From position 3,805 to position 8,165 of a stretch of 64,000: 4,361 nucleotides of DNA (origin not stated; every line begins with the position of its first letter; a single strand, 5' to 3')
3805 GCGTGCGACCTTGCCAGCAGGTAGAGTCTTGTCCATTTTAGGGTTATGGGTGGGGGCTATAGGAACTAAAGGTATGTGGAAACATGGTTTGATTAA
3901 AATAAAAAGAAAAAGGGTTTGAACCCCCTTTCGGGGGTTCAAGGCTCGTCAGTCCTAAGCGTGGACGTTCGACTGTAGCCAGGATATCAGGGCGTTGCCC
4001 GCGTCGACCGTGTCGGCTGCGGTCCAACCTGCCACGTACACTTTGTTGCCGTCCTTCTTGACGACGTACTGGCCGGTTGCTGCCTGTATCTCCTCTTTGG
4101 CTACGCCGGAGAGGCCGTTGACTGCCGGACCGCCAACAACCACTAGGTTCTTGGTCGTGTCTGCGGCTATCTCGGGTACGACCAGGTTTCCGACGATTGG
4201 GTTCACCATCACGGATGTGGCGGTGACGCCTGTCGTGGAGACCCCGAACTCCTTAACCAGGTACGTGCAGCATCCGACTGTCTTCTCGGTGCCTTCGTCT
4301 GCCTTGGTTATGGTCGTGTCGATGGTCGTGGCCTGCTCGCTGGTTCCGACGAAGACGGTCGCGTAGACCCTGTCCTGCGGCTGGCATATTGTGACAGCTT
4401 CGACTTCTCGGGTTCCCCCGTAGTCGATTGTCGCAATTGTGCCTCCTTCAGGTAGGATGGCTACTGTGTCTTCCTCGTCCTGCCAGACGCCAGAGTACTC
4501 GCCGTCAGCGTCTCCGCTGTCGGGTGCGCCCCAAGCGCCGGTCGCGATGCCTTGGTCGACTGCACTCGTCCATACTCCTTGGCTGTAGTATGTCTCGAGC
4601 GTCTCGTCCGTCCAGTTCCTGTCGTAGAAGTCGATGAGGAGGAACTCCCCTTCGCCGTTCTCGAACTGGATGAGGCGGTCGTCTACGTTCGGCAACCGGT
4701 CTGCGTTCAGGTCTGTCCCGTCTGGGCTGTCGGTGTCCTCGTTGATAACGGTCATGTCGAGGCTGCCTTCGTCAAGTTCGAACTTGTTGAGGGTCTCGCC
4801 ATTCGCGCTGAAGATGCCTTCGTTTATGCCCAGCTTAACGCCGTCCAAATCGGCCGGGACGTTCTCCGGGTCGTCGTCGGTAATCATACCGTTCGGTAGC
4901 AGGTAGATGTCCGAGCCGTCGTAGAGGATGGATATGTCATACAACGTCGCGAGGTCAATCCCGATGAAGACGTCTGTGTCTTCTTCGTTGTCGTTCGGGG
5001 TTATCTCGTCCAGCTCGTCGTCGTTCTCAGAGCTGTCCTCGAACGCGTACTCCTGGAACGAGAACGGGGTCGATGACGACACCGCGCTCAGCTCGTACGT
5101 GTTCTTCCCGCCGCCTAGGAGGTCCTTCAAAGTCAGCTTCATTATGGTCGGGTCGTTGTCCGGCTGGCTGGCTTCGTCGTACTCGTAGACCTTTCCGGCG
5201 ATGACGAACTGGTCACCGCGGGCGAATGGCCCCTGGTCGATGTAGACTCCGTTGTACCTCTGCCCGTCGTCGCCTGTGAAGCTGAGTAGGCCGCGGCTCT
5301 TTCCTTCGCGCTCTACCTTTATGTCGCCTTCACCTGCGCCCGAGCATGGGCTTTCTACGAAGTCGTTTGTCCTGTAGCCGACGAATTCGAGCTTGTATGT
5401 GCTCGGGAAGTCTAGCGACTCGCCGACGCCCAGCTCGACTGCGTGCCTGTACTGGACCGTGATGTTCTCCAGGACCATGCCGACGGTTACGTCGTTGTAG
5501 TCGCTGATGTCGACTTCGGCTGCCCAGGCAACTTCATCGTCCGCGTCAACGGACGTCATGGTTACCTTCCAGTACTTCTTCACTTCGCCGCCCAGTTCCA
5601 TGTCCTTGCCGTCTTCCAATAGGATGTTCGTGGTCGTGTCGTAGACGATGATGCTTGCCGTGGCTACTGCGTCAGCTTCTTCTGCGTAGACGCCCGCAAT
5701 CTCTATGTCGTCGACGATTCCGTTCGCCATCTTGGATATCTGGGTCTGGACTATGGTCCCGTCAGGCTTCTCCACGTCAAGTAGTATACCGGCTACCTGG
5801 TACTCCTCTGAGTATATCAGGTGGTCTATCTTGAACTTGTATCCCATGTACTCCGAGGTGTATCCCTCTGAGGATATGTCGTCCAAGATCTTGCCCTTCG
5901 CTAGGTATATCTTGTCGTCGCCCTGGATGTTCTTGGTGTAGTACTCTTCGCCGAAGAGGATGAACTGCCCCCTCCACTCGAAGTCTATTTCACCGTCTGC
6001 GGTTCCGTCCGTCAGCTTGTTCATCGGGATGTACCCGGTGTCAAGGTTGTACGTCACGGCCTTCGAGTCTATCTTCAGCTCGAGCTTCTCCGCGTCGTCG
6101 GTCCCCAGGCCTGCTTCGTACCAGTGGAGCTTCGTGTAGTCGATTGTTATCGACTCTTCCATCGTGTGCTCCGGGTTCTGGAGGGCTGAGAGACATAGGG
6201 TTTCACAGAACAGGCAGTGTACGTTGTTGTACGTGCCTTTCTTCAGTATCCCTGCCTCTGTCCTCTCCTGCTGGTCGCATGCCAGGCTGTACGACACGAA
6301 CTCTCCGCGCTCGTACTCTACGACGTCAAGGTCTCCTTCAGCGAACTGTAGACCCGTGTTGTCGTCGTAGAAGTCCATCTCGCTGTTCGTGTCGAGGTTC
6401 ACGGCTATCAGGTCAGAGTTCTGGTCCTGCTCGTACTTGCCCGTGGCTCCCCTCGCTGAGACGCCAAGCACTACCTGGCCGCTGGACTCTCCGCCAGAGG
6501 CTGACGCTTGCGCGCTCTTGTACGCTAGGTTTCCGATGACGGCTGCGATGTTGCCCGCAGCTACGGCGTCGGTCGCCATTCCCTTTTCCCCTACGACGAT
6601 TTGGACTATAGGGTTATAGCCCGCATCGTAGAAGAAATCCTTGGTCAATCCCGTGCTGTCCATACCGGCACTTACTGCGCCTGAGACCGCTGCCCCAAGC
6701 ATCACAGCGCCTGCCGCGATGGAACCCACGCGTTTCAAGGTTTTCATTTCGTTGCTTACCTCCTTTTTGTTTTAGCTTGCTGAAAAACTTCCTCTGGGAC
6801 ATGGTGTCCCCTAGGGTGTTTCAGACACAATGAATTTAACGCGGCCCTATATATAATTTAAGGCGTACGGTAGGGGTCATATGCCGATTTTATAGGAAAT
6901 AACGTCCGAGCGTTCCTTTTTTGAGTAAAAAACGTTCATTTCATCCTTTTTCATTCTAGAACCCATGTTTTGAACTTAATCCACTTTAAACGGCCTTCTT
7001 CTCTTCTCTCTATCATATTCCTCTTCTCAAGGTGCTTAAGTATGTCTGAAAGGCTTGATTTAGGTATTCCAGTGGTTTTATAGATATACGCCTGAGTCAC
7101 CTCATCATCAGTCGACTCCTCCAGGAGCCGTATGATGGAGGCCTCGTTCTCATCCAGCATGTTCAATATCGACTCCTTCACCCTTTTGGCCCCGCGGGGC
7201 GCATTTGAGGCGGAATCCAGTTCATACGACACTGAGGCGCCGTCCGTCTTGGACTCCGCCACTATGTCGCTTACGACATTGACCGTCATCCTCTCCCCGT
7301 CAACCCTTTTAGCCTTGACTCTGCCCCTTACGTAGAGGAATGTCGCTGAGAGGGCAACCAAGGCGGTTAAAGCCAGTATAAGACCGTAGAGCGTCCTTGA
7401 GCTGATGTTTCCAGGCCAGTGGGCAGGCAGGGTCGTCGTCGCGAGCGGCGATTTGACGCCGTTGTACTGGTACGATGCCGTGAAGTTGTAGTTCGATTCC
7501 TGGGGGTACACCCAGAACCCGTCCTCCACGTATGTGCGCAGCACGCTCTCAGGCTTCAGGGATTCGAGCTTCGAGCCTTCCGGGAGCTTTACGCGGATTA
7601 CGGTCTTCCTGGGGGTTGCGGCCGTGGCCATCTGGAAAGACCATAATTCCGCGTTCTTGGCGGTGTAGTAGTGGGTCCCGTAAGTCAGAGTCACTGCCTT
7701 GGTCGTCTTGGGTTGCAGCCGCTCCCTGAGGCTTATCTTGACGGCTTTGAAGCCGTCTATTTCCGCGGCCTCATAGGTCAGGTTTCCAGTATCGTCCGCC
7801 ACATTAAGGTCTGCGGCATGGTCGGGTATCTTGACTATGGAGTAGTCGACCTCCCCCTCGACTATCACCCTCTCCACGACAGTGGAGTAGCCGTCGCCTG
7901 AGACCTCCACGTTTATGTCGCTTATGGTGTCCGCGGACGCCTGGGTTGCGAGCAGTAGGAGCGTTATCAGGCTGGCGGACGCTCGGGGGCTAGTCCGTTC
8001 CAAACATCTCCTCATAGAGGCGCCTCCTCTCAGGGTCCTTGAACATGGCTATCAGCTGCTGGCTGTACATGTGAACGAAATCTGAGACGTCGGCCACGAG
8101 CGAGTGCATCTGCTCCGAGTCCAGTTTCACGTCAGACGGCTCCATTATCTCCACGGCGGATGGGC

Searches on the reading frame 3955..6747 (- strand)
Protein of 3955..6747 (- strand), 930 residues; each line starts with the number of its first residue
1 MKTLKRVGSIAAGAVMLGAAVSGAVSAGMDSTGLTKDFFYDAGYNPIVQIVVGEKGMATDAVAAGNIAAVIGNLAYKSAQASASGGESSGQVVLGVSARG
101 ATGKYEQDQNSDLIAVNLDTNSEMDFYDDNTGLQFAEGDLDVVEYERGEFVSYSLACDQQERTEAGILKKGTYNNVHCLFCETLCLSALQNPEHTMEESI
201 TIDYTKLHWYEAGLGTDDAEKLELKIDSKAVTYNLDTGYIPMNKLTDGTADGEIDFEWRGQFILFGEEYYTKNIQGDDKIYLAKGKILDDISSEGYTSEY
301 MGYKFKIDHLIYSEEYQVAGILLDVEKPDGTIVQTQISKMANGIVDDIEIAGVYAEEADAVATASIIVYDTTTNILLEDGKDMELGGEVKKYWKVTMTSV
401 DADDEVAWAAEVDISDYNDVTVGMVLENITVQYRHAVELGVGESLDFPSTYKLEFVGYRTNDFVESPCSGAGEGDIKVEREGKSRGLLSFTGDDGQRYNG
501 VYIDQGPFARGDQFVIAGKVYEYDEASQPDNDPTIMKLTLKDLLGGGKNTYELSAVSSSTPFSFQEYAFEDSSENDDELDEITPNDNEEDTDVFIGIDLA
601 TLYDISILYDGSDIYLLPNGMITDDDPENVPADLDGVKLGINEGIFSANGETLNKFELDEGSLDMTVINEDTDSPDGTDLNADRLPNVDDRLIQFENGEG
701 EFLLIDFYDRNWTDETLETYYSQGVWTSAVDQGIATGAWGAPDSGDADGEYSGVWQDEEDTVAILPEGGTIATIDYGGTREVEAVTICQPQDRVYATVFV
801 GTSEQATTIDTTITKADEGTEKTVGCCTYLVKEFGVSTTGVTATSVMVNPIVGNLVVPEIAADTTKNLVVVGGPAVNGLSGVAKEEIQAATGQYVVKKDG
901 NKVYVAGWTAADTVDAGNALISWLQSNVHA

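Call 54: search_protein_families(library=pfam, proteins=[window:3955-6747:-])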
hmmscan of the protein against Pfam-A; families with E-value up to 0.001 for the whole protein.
window:3955-6747:- (930 aa): 1 family
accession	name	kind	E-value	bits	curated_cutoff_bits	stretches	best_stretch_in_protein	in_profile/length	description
PF05124.17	S_layer_C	-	3.8e-13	49.9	23.9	1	44-922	13-175/177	S-layer like family, outer domain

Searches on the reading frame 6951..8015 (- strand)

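Call 55: search_protein_families(library=pfam, proteins=[window:6951-8015:-])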
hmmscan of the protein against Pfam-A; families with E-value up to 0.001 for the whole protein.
window:6951-8015:- (354 aa): 3 families
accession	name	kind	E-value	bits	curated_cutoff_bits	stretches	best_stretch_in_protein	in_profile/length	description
PF12802.13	MarR_2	-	1.4e-09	38.4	27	1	290-340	6-55/61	MarR family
PF24034.1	DUF7343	-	1.7e-07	31.4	27.6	1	289-346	3-59/62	Domain of unknown function (DUF7343)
PF01978.25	TrmB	-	9.6e-05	22.6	25.6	1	304-341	21-58/68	Sugar-specific transcriptional regulator TrmB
